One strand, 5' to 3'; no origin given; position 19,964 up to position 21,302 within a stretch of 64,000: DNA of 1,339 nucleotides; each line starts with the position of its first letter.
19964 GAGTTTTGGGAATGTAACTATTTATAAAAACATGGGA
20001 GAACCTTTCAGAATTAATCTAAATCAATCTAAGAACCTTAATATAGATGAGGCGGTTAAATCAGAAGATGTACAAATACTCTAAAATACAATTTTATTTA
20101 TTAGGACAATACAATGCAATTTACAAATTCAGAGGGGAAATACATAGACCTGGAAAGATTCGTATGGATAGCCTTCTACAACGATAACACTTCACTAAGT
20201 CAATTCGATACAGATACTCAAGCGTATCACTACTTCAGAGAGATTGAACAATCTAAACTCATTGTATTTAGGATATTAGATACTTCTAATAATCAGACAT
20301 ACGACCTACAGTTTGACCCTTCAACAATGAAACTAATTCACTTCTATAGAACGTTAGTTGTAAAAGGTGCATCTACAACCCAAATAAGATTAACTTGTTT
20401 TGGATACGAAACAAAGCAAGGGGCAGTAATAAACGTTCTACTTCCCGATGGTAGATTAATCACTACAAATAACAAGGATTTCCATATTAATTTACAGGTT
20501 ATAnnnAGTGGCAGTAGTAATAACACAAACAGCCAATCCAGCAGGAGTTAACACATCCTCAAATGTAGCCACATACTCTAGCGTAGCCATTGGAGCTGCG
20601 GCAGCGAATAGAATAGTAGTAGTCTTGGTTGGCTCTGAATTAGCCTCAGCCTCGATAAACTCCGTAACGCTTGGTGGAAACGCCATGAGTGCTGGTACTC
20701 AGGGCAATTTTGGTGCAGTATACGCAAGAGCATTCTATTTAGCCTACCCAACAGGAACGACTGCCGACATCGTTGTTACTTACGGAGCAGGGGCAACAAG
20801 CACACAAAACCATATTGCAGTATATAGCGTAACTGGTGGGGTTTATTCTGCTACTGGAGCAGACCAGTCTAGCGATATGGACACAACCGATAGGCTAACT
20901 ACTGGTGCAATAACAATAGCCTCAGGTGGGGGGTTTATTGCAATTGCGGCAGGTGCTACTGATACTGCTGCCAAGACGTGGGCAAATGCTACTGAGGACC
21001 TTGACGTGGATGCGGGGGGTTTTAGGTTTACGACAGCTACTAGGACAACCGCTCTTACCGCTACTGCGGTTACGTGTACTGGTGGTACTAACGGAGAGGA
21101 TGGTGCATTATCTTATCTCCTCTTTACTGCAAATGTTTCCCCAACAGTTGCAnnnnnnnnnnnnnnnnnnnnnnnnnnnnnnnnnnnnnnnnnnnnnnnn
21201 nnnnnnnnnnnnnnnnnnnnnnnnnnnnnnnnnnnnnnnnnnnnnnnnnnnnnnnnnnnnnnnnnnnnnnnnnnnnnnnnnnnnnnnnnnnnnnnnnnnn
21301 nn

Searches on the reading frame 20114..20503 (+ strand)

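Call 7: search_protein_families(library=pfam, proteins=[window:20114-20503:+], max_evalue=0.01)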
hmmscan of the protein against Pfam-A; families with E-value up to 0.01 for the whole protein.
window:20114-20503:+ (130 aa): 0 families

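Call 8: search_protein_families(library=phrogs, proteins=[window:20114-20503:+], max_evalue=0.001)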
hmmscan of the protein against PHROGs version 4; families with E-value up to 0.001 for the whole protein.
window:20114-20503:+ (130 aa): 1 family
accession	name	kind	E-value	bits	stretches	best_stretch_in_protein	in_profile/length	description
phrog_11178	-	unknown function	3.2e-07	31.1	1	7-56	8-57/200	-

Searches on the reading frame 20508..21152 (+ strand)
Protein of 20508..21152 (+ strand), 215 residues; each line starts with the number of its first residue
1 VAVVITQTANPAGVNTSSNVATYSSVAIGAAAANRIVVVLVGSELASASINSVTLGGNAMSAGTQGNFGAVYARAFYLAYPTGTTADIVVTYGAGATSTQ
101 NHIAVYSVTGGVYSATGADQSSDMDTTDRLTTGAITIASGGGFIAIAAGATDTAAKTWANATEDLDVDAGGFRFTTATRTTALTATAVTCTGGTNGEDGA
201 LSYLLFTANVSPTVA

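Call 22: search_solved_structures(query=window:20508-21152:+, max_evalue=1)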
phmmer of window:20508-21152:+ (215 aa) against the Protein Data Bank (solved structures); distinct sequences matched with E-value up to 1: 1.
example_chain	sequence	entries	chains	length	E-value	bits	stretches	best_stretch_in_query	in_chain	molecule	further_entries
3etp_A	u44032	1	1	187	0.76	12.7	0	43-81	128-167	Ephrin type-B receptor 2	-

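Call 35: predict_structure(alignment_id=A1)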
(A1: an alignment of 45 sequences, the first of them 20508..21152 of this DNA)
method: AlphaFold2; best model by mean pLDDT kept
length: 215 residues; sequences in the alignment: 45
mean_pLDDT: 95.5   pTM: 0.93
mean pLDDT of the five models: 95.5, 95.3, 95.1, 95.1, 95.0
residues with pLDDT >= 90: 196; 70-90: 14; 50-70: 5; < 50: 0
segments of 3 or more residues with pLDDT < 50: none
pLDDT, mean of each block of 10 residues (from residue 1): 96 96 98 97 94 98 97 98 98 96 98 97 96 97 98 91 96 97 97 93 94 58
secondary structure, 60 per line:
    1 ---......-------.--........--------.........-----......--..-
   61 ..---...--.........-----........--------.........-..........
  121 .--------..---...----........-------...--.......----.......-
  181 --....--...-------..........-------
elements in order: E4-9 E20-27 E36-44 E50-55 E66-68 E71-79 E85-92 E101-109 E111-121 E135-137 E142-149 E157-159 E162-168 E173-179 E183-186 E189-191 E199-208

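Call 41: fold_search(model_id=the predicted structure, library=viral)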
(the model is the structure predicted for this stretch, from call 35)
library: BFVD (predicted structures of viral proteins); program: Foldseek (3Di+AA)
matches with E <= 10: 1413; with E <= 0.001: 69
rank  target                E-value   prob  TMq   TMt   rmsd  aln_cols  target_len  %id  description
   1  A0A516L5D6            5.0e-10  1.00  0.72  0.71   4.0       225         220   17  (no name in the UniProt tables at hand)
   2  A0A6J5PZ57            5.3e-10  1.00  0.75  0.70   4.6       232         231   18  Uncharacterized protein [uncultured Caudovirales phage]
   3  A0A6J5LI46            2.8e-09  1.00  0.75  0.74   3.9       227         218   19  Uncharacterized protein [uncultured Caudovirales phage]
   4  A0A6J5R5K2            4.5e-09  1.00  0.65  0.64   5.0       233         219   20  Uncharacterized protein [uncultured Caudovirales phage]
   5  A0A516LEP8            6.0e-09  1.00  0.68  0.39   7.2       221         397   17  (no name in the UniProt tables at hand)
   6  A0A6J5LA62            7.6e-09  1.00  0.74  0.65   4.2       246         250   17  Uncharacterized protein [uncultured Caudovirales phage]
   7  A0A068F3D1            2.6e-08  1.00  0.71  0.42   3.8       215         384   17  Minor tail protein [Mycobacterium phage Gaia]
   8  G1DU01                3.2e-08  1.00  0.70  0.49   3.8       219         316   15  Minor tail protein [Mycobacterium phage Shauna1]
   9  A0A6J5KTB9            3.6e-08  1.00  0.62  0.28   6.3       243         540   16  Uncharacterized protein [uncultured Caudovirales phage]
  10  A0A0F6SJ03            4.5e-08  1.00  0.77  0.68   3.9       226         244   20  Uncharacterized protein [Sinorhizobium phage phiN3]
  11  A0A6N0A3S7            4.8e-08  1.00  0.67  0.62   4.0       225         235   20  Minor tail protein [Mycobacterium phage DroogsArmy]
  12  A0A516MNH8            5.1e-08  1.00  0.58  0.36   6.6       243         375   17  (no name in the UniProt tables at hand)
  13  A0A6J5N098            6.4e-08  1.00  0.73  0.62   4.0       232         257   14  Uncharacterized protein [uncultured Caudovirales phage]
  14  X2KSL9                6.8e-08  1.00  0.63  0.44   4.7       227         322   17  Minor tail protein [Mycobacterium phage Hawkeye]
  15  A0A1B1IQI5            8.6e-08  1.00  0.69  0.20   5.2       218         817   13  (no name in the UniProt tables at hand)
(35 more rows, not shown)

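Call 52: search_protein_families(library=pfam, proteins=[window:20508-21152:+], max_evalue=10)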
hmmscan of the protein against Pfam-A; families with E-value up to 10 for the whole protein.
window:20508-21152:+ (215 aa): 2 families
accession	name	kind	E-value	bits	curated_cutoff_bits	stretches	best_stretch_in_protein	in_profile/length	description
PF21568.3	AIMA-like_N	-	0.062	14.3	27.8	1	107-175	36-103/104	1,3-alpha-isomaltosidase-like, N-terminal domain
PF19931.4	DUF6394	-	0.96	10.3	30.8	1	2-43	46-87/89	Family of unknown function (DUF6394)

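Call 69: find_related_loci(query=A1, collection=genome_contigs, flank=6000)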
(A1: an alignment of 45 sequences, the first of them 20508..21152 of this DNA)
Query A1 (215 aa) in genome_contigs; peptide patterns used: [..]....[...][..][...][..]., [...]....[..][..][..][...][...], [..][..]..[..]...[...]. (x = any residue, [..] = any of these).
599 stretches matched a pattern (row limit reached: there are more); 7 encode a relative of the query (tblastn E <= 1e-3); 7 distinct loci.
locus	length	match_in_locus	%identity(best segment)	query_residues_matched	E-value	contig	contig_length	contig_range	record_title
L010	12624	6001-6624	62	1-207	2e-66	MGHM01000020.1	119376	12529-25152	MAG: Candidatus Woesebacteria bacterium RIFCSPLOWO2_01_FULL_44_24b rifcsplowo2_01_scaffold_576, whole genome shotgun seq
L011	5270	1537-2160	61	1-207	4e-58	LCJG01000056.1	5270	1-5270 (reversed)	MAG: Candidatus Collierbacteria bacterium GW2011_GWB1_44_6 UW68_C0056, whole genome shotgun sequence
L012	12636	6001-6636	55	1-208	2e-54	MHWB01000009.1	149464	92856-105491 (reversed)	MAG: Candidatus Zambryskibacteria bacterium RIFCSPLOWO2_01_FULL_39_39 rifcsplowo2_01_scaffold_38, whole genome shotgun s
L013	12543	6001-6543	35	7-178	3e-11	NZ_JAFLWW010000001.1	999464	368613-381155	Aminobacter anthyllidis strain LMG 26462 Contig_1, whole genome shotgun sequence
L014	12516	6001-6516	33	3-168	5e-10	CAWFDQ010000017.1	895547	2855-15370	MAG: uncultured Alphaproteobacteria bacterium isolate MFD05512.bin.2.37 genome assembly, contig: contig_6287, whole geno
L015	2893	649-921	43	13-110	3e-6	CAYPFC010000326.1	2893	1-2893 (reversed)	MAG TPA_asm: uncultured Pseudobdellovibrionaceae bacterium isolate binchicken_co179_51 genome assembly, contig: NODE_507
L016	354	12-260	40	22-97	6e-6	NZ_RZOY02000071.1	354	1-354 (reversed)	Mesorhizobium sp. M2D.F.Ca.ET.226.01.1.1 NODE_72_length_354_cov_0.405286, whole genome shotgun sequence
